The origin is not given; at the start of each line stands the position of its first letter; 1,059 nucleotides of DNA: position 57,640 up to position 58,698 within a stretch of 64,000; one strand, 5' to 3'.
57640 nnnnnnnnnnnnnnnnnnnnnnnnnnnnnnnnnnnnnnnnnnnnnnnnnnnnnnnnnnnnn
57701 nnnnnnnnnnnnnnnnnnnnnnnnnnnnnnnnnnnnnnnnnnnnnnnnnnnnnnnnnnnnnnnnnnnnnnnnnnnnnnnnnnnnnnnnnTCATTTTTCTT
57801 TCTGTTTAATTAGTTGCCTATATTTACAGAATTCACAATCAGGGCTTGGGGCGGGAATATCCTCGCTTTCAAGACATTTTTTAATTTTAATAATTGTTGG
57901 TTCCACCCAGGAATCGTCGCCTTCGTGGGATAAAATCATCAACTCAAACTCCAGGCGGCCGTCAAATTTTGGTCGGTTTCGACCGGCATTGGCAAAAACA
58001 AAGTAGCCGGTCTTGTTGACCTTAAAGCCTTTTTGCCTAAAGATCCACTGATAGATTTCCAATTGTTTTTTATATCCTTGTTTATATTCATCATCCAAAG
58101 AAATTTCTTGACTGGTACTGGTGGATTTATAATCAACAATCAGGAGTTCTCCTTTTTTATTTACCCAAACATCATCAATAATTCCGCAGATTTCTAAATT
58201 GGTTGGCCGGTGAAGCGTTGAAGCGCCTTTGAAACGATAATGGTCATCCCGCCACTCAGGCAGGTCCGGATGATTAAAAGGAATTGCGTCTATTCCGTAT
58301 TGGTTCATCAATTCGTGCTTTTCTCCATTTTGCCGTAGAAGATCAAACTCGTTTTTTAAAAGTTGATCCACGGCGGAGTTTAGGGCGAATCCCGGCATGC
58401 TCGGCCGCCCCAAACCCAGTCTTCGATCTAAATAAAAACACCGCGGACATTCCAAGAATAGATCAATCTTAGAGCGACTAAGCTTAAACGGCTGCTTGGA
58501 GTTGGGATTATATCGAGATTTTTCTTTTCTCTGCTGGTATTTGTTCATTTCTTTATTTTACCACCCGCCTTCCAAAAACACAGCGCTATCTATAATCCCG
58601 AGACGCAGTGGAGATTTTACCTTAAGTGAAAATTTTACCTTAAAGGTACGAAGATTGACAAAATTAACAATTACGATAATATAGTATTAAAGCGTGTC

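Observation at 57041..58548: Translationally coupled Cas4-like Fe-S PD-(D/E)xK nuclease and SWIM zinc-finger protein between the palindrome-flanked regulator and the AT-rich island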

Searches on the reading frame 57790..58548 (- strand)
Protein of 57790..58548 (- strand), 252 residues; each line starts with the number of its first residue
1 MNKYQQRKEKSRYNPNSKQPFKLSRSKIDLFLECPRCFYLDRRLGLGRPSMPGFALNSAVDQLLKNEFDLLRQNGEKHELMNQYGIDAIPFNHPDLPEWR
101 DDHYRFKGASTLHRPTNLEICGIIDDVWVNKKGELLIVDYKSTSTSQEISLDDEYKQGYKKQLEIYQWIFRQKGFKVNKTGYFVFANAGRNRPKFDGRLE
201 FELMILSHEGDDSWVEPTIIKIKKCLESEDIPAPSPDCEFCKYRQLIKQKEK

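Call 3: search_protein_families(library=pfam, proteins=[window:57790-58548:-], max_evalue=0.1)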
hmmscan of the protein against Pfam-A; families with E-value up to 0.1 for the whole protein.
window:57790-58548:- (252 aa): 3 families
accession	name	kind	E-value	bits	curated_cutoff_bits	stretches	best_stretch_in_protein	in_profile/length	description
PF12705.13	PDDEXK_1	-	1.2e-15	58.6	22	2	107-245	120-244/247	PD-(D/E)XK nuclease superfamily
PF12684.13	DUF3799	-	8.8e-05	22.8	26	1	136-242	122-231/233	PDDEXK-like domain of unknown function (DUF3799)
PF01930.23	Cas_Cas4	-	0.00018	22.1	22.7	1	131-246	62-157/160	Domain of unknown function DUF83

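Call 4: search_protein_families(library=ncbifam, proteins=[window:57790-58548:-], max_evalue=0.1)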
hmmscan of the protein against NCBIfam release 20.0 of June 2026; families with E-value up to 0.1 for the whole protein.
window:57790-58548:- (252 aa): 3 families
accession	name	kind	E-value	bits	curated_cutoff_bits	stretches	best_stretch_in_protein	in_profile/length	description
TIGR00372.1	cas4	equivalog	5.7e-10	39.3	65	1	115-245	63-176/180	CRISPR-associated protein Cas4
NF049935.1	cas4g_cas1g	exception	0.011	14.3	560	1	104-239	59-181/546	CRISPR-associated endonuclease Cas4g/Cas1g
NF010485.0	PRK13909.1-2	equivalog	0.027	12.7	650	1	126-186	849-899/909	RecB-like helicase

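Call 5: search_protein_families(library=padloc, proteins=[window:57790-58548:-], max_evalue=0.1)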
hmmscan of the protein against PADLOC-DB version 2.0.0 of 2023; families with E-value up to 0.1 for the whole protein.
window:57790-58548:- (252 aa): 9 families
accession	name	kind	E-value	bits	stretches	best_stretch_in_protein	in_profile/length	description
PDLC01250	Cas4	-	1.2e-10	40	1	116-245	58-165/168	"CAS-I,CAS-II,CAS-III,CAS-IV,CAS-V,CAS-VI; acquisition_associated"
PDLC00943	Cas4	-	1.5e-10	39.3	1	115-245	63-176/180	CRISPR-associated protein Cas4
PDLC01447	Cas4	-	7e-10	37.6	1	23-246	5-156/161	"CAS-I,CAS-II,CAS-III,CAS-IV,CAS-V,CAS-VI; acquisition_associated"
PDLC00944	Cas4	-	1.2e-09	36.6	1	118-246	65-175/177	Cas4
PDLC01611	Cas4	-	0.00015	20.1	1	126-245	56-154/158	"CAS-I,CAS-II,CAS-III,CAS-IV,CAS-V,CAS-VI; acquisition_associated"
PDLC02087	Cas4b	-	0.00028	19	1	117-188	71-136/189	-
PDLC01771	Cas4b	-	0.0017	16.5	1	138-245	60-156/162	-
PDLC03986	PD-Lambda-3_A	-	0.0079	14.1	1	118-170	87-142/159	-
PDLC02085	Cas4a2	-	0.009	14.4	1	158-246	84-160/166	-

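Call 6: find_homologous_proteins(query=window:57790-58548:-)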
Query window:57790-58548:- (252 aa): 7985 proteins with E <= 0.001 among 8000 candidates; the best 120 are listed.
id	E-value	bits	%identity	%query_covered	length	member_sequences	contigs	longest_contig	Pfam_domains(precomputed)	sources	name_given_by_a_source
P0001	2.4e-142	491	83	99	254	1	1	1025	PF12705.14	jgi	jgi:CRISPR/Cas system-associated exonuclease Cas4 (RecB family)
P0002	2.3e-141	488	82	100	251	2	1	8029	PF12705.14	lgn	-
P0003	1.1e-137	476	80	100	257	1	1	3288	PF12705.14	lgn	-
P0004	4.4e-137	474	79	100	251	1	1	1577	PF12705.14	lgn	-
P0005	4.4e-137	474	80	99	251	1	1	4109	PF12705.14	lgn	-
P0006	8.5e-137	473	79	100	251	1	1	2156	PF01930.24,PF12705.14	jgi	jgi:hypothetical protein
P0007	9.3e-137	473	78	100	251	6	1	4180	PF12705.14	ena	-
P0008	4.1e-136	471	100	80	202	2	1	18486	PF12705.14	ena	-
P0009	1.9e-135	469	78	100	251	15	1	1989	PF12705.14,PF12684.14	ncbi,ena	-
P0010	1.9e-135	469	78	100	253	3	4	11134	PF12705.14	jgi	jgi:CRISPR/Cas system-associated exonuclease Cas4 (RecB family)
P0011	2.8e-135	468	78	100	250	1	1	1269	PF12705.14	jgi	jgi:hypothetical protein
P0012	1.9e-134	465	79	100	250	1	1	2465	PF12705.14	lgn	-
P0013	5.8e-134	464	78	100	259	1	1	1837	PF12705.14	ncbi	-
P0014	1.1e-133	463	77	100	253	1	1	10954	PF12705.14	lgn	-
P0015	1.2e-133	463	77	99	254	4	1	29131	PF12705.14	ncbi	-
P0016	3.4e-133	461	77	100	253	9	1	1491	PF12705.14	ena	-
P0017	1.3e-132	459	77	98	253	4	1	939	PF12705.14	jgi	-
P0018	1.3e-132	459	76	100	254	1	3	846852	PF12705.14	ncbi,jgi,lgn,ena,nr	ncbi:MAG TPA: PD-(D/E)XK nuclease family protein [Candidatus Bathyarchaeia archaeon]|nr:PD-(D/E)XK n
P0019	1.9e-132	459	78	99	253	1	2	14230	PF12705.14,PF12684.14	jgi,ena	-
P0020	2.0e-132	459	78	98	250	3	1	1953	PF12705.14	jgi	-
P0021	7.0e-132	457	76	100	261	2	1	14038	PF12705.14,PF12684.14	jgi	-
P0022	2.1e-131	455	76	98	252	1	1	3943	PF12705.14,PF12684.14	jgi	jgi:hypothetical protein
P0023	3.5e-131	455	77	100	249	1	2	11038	PF12705.14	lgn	-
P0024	3.9e-131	454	76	98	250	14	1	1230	PF12705.14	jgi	-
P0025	7.0e-131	454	75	100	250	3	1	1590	PF12705.14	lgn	-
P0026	9.5e-131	453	75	100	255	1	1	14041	PF12705.14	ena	-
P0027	1.5e-130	453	73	100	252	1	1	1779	PF12705.14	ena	-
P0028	2.0e-130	452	77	98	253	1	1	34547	PF12705.14,PF12684.14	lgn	-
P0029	2.3e-130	452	77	98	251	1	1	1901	PF12705.14,PF12684.14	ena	-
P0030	2.7e-130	452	76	100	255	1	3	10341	PF12705.14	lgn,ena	-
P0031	2.9e-130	452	75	99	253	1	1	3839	PF12705.14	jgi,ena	-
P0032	3.0e-130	452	75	100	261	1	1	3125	PF12705.14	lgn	-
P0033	3.3e-130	451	75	98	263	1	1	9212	PF12705.14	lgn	-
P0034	3.5e-130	451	75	96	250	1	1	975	PF12705.14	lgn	-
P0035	3.7e-130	451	76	99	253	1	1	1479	PF12705.14,PF12684.14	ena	-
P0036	3.8e-130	451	77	98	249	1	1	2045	PF12705.14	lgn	-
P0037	4.0e-130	451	74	100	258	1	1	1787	PF12705.14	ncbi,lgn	-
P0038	4.7e-130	451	73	100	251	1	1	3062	PF12705.14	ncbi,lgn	-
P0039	5.5e-130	451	75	99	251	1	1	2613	PF12705.14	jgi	-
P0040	1.9e-129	449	76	100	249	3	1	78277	PF12705.14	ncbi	-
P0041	2.3e-129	449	75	100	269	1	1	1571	PF12705.14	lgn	-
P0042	2.5e-129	449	76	100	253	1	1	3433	PF12705.14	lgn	-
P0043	3.1e-129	448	75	100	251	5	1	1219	PF12705.14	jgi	jgi:CRISPR/Cas system-associated exonuclease Cas4 (RecB family)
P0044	3.2e-129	448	74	100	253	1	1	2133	PF12705.14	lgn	-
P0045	3.3e-129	448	74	100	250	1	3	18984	PF12705.14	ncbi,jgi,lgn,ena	-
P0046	4.4e-129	448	76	99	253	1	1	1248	PF12705.14,PF12684.14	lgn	-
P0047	4.4e-129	448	75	100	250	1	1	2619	PF01930.24,PF12705.14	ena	-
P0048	4.6e-129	448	75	100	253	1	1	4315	PF12705.14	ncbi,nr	ncbi:PD-(D/E)XK nuclease family protein [Patescibacteria group bacterium]|nr:PD-(D/E)XK nuclease fam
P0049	5.3e-129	447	75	100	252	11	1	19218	PF12705.14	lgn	-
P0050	7.1e-129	447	76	100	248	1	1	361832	PF12705.14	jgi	-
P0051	9.5e-129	447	73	100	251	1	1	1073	PF12705.14,PF12684.14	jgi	-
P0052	1.8e-128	446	76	100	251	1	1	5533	PF12705.14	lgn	-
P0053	3.1e-128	445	73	100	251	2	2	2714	PF12705.14,PF12684.14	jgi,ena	-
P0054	4.1e-128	445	75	99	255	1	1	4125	PF12705.14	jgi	-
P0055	6.6e-128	444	75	100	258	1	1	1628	PF12705.14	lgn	-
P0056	1.1e-127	443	74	100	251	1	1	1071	PF12705.14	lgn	-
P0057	1.5e-127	443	73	100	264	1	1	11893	PF01930.24,PF12705.14,PF12684.14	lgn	-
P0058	2.3e-127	442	74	100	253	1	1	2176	PF12705.14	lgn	-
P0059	2.6e-127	442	75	98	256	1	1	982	PF12705.14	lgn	-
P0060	3.1e-127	442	74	100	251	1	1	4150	PF12705.14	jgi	jgi:RecB family exonuclease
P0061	3.7e-127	441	72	100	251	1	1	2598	PF12705.14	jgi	jgi:RecB family exonuclease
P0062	3.9e-127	441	74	99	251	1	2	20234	PF12705.14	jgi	-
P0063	4.4e-127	441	75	99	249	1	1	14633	PF12705.14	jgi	jgi:hypothetical protein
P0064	4.5e-127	441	75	100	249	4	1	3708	PF12705.14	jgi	-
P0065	5.1e-127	441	75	100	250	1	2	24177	PF12705.14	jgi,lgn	jgi:hypothetical protein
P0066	5.5e-127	441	76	98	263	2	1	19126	PF01930.24,PF12705.14,PF12684.14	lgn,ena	-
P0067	6.1e-127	441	73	99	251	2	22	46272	PF12705.14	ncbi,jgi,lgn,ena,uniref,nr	ncbi:MAG: hypothetical protein COX44_01020 [Candidatus Portnoybacteria bacterium CG23_combo_of_CG06-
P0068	6.4e-127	441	74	100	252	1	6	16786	PF12705.14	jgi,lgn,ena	-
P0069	7.8e-127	440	74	100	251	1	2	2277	PF12705.14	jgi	-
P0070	7.8e-127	440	72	100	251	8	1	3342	PF12705.14,PF12684.14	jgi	jgi:hypothetical protein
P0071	8.0e-127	440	72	100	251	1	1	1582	PF12705.14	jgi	-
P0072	8.9e-127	440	72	99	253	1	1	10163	PF12705.14,PF12684.14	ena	-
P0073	1.0e-126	440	73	100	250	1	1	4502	PF12705.14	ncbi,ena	-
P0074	1.3e-126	440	74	98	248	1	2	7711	PF12705.14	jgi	-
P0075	1.4e-126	440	73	100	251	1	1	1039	PF12705.14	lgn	-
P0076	1.5e-126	439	74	99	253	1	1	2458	PF01930.24,PF12705.14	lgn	-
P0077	3.2e-126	438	74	99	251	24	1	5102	PF12705.14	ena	-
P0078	4.1e-126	438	75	100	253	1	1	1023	PF12705.14,PF12684.14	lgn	-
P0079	5.3e-126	438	75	100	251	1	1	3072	PF12705.14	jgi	-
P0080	6.0e-126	437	74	100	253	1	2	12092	PF01930.24,PF12705.14,PF12684.14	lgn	-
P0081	6.3e-126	437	72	100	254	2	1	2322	PF12705.14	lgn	-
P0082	6.5e-126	437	73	98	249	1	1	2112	PF12705.14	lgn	-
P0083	6.7e-126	437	76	92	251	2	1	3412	PF12705.14,PF12684.14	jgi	-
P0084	7.2e-126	437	73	100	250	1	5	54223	PF12705.14,PF12684.14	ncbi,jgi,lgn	-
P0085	1.0e-125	437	73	100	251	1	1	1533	PF12705.14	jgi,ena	-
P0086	1.2e-125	436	74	100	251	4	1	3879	PF12705.14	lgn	-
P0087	1.3e-125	436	73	99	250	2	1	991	PF12705.14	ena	-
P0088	1.6e-125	436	74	100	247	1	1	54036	PF12705.14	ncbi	ncbi:PD-(D/E)XK nuclease family protein [Patescibacteria group bacterium]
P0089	1.7e-125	436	71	100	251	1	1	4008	PF12705.14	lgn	-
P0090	1.9e-125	436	73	100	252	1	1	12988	PF12705.14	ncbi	-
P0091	2.3e-125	436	72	100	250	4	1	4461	PF12705.14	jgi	-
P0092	2.9e-125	435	72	100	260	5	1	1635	PF12705.14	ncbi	-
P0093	3.8e-125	435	72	98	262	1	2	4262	PF12705.14,PF12684.14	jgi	-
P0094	4.2e-125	435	71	100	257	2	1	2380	PF12705.14,PF12684.14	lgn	-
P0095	5.7e-125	434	71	100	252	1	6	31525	PF12705.14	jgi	jgi:CRISPR/Cas system-associated exonuclease Cas4 (RecB family)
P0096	9.1e-125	434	72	100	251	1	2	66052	PF12705.14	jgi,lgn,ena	-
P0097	1.1e-124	433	72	98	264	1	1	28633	PF01930.24,PF12705.14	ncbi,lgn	-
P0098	1.2e-124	433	74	100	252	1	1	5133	PF12705.14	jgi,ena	-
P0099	1.9e-124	433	71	98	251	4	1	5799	PF12705.14,PF12684.14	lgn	-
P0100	3.4e-124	432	72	98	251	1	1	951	PF12705.14,PF12684.14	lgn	-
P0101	3.7e-124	432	73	100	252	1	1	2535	PF12705.14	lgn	-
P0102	4.8e-124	431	76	93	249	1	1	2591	PF12705.14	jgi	jgi:hypothetical protein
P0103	6.1e-124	431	73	98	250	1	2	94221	PF12705.14,PF12684.14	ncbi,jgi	jgi:CRISPR/Cas system-associated exonuclease Cas4 (RecB family)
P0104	7.5e-124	431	70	99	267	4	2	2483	PF12705.14,PF12684.14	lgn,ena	-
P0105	1.1e-123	430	71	100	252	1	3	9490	PF12705.14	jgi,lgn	-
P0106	1.1e-123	430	75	99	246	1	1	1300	PF12705.14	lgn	-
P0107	1.3e-123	430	73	98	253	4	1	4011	PF12705.14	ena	-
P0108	2.1e-123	429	73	99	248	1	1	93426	PF12705.14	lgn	-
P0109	2.9e-123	429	71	99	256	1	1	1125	PF12705.14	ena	-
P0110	4.1e-123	428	72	100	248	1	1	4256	PF12705.14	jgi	-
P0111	4.7e-123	428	74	100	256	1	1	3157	PF12705.14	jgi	-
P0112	5.7e-123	428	70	100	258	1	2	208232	PF01930.24,PF12705.14,PF12684.14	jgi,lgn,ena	-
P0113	8.3e-123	427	73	100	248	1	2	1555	PF12705.14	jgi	-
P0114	1.0e-122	427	71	100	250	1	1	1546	PF12705.14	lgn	-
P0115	1.2e-122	427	72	100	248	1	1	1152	PF12705.14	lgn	-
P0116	1.3e-122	427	71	99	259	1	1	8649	PF12705.14,PF12684.14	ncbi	-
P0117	1.5e-122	426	71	100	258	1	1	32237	PF12705.14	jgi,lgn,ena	-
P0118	1.6e-122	426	70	100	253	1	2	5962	PF12705.14,PF12684.14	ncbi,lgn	-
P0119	1.9e-122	426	69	99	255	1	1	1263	PF12705.14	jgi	jgi:RecB family exonuclease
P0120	2.0e-122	426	71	100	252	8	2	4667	PF12705.14,PF12684.14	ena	-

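Call 9: find_related_loci(query=window:57790-58548:-, collection=genome_contigs, flank=8000)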
Query window:57790-58548:- (252 aa) in genome_contigs; peptide patterns used: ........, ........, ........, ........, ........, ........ (x = any residue, [..] = any of these).
57 stretches matched a pattern; 28 encode a relative of the query (tblastn E <= 1e-3); 28 distinct loci.
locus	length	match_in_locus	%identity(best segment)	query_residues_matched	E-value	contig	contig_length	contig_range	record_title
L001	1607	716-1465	78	1-251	6e-149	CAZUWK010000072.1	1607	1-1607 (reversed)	MAG TPA_asm: uncultured Gammaproteobacteria bacterium isolate SRP241326_co3_66 genome assembly, contig: NODE_72147_lengt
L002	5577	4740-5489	77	1-251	2e-137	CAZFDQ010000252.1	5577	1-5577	MAG TPA_asm: uncultured Pseudomonadota bacterium isolate SRP067234_co1_40 genome assembly, contig: k99_555087, whole gen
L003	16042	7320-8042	76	1-244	2e-129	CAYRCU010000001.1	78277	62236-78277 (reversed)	MAG TPA_asm: uncultured Gammaproteobacteria bacterium isolate SRP338002_co1_166 genome assembly, contig: NODE_299_length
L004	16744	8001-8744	70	1-249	6e-126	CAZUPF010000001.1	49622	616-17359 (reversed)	MAG TPA_asm: uncultured Candidatus Saccharibacteria bacterium isolate SRP104257_co1_407 genome assembly, contig: NODE_16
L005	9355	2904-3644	73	1-247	2e-125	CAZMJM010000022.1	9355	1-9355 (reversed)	MAG TPA_asm: uncultured Candidatus Saccharibacteria bacterium isolate binchicken_co150_123 genome assembly, contig: NODE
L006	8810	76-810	73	1-248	5e-125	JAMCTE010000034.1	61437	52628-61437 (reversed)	MAG: Patescibacteria group bacterium isolate FK_Sedi_A_Bin.181 NODE_802_length_61437_cov_3.1708, whole genome shotgun se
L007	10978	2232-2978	70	1-252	2e-124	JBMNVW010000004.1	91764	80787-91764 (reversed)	MAG: Patescibacteria group bacterium isolate SBF912SR6HQ0010 scaffold_434_c1, whole genome shotgun sequence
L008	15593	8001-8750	69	1-251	1e-122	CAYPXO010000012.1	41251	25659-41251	MAG TPA_asm: uncultured Pseudomonadales bacterium isolate SRP323688_co1_104 genome assembly, contig: NODE_1756_length_41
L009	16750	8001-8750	70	1-251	3e-122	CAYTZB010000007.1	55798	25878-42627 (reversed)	MAG TPA_asm: uncultured Gammaproteobacteria bacterium isolate binchicken_co134_900 genome assembly, contig: NODE_1252_le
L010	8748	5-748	72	1-252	1e-121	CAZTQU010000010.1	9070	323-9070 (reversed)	MAG TPA_asm: uncultured Candidatus Saccharibacteria bacterium isolate binchicken_co196_248 genome assembly, contig: NODE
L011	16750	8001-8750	69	1-251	7e-120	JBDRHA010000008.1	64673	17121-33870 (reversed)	MAG: Candidatus Shapirobacteria bacterium isolate MEGAHIT-group-1.477 k141_9294716, whole genome shotgun sequence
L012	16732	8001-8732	68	8-250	7e-119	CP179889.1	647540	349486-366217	MAG: Candidatus Nealsonbacteria bacterium isolate ER8H12parc2 chromosome, complete genome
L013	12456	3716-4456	66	1-247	2e-118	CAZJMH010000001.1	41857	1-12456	MAG TPA_asm: uncultured Gammaproteobacteria bacterium isolate SRP319275_co2_175 genome assembly, contig: NODE_474_length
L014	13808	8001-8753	65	1-251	1e-117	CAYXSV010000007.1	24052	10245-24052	MAG TPA_asm: uncultured Gammaproteobacteria bacterium isolate SRP067234_co1_340 genome assembly, contig: k99_488210, who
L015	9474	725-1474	68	3-251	2e-117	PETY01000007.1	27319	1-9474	MAG: Candidatus Nealsonbacteria bacterium CG02_land_8_20_14_3_00_34_20 CG02_land_8_20_14_3.00_150_scaffold_2898_c, whole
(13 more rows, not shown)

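Call 23: search_solved_structures(query=window:57790-58548:-, max_evalue=1, show_alignments=2)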
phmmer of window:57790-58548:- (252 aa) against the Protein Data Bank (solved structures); distinct sequences matched with E-value up to 1: 0.

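Call 34: predict_structure(alignment_id=A2)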
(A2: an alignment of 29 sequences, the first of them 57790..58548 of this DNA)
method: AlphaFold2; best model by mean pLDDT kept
length: 252 residues; sequences in the alignment: 29
mean_pLDDT: 84.7   pTM: 0.83
mean pLDDT of the five models: 84.7, 84.2, 83.7, 81.4, 79.6
residues with pLDDT >= 90: 132; 70-90: 84; 50-70: 20; < 50: 16
segments of 3 or more residues with pLDDT < 50: 1-9, 51-56
pLDDT, mean of each block of 10 residues (from residue 1): 38 84 90 93 81 53 87 91 94 93 83 95 93 96 81 84 96 97 85 66 91 97 94 88 77 47
secondary structure, 60 per line:
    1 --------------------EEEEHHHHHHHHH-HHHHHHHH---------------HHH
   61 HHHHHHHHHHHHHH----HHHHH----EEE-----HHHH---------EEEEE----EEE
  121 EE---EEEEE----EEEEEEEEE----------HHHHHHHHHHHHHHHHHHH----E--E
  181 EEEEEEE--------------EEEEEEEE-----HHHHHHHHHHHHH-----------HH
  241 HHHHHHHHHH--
elements in order: E21-24 H25-33 H35-42 H58-74 H79-83 E88-90 H96-99 E109-113 E118-122 E126-130 E135-143 H154-172 E180-187 E202-209 H215-227 H239-250

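Call 37: find_encoding_contigs(protein=P0002, flank=6000, max_places=2)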
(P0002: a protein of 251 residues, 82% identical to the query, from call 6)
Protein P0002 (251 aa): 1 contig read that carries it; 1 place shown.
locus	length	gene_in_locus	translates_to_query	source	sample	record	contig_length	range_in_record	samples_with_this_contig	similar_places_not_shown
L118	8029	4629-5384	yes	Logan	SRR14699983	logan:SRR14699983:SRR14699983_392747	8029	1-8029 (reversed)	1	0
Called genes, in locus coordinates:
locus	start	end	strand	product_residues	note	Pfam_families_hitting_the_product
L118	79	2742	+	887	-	PF20464:MmeI_N (faint), PF02384:N6_Mtase, PF01170:UPF0020 (weak), PF20473:MmeI_Mtase, PF07669:Eco57I, PF12950:TaqI_C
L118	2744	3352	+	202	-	PF18730:HEPN_Cthe2314 (weak)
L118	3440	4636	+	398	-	PF14082:SduA_C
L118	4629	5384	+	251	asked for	PF12705:PDDEXK_1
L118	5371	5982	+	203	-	PF02985:HEAT (faint), PF13513:HEAT_EZ (faint), PF13646:HEAT_2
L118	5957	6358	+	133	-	-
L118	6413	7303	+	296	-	-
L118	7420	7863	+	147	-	-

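Call 48: search_protein_families(library=pfam, alignment_id=A4, max_evalue=0.00001)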
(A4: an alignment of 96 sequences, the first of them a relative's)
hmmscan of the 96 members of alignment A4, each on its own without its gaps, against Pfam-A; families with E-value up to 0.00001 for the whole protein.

A. member 1, L001:235-696:+ (153 aa): 1 family
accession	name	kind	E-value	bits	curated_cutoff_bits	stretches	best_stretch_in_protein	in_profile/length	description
PF06044.18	DpnI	-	3.7e-07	30.4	26.7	1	11-140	22-152/183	Dam-replacing family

B. families by the number of members that match (of 96 scanned): 88 families (the first 25 are shown)
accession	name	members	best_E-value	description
PF09903.14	DUF2130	4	1.4e-66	Uncharacterized protein conserved in bacteria (DUF2130)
PF00224.27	PK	3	1.8e-115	Pyruvate kinase, barrel domain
PF02887.21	PK_C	3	4.3e-19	Pyruvate kinase, alpha/beta domain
PF00254.34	FKBP_C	2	5.4e-39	FKBP-type peptidyl-prolyl cis-trans isomerase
PF06271.18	RDD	2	1.5e-29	RDD family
PF00717.28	Peptidase_S24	2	2e-27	Peptidase S24-like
PF04851.21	ResIII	2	4e-20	Type III restriction enzyme, res subunit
PF03891.20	DUF333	2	2.1e-15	Domain of unknown function (DUF333)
PF00583.31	Acetyltransf_1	2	1.7e-11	Acetyltransferase (GNAT) family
PF00188.32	CAP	2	1.8e-09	Cysteine-rich secretory protein family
PF02463.25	SMC_N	2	2e-06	RecF/RecN/SMC N terminal domain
PF00154.27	RecA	1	2.9e-131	recA bacterial DNA recombination protein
PF01139.22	RtcB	1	1.6e-113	tRNA-splicing ligase RtcB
PF11867.13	T1RH-like_C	1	1.3e-90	Type I restriction enzyme HindI endonuclease subunit-like, C-terminal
PF00202.27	Aminotran_3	1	1.1e-87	Aminotransferase class-III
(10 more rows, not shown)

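Call 51: find_related_loci(query=A2, collection=viral_contigs, flank=8000)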
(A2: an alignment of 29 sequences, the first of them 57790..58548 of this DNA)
Query A2 (252 aa) in viral_contigs; peptide patterns used: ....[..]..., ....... (x = any residue, [..] = any of these).
74 stretches matched a pattern, but none encodes a relative of the query by tblastn (E <= 1e-3).

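Call 76: find_encoding_contigs(protein=P0005, flank=5000, max_places=2)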
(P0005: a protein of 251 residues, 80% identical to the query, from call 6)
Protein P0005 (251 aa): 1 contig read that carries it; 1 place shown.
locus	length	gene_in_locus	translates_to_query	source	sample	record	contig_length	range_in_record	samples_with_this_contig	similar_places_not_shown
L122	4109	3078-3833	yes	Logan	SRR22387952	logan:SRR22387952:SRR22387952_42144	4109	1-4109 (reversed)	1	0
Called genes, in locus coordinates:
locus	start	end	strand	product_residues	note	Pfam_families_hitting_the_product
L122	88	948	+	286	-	-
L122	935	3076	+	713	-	-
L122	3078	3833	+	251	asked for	PF12705:PDDEXK_1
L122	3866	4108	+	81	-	?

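Call 77: find_encoding_contigs(protein=P0003, flank=5000, max_places=2)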
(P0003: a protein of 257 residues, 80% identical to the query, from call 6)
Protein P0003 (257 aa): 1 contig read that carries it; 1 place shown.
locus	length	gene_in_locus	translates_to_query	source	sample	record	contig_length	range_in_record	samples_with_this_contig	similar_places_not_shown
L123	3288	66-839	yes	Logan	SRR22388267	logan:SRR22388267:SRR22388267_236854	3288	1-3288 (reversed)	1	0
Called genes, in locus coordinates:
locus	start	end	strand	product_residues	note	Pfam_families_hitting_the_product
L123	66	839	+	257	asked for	PF12705:PDDEXK_1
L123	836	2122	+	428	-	PF13365:Trypsin_2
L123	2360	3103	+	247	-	-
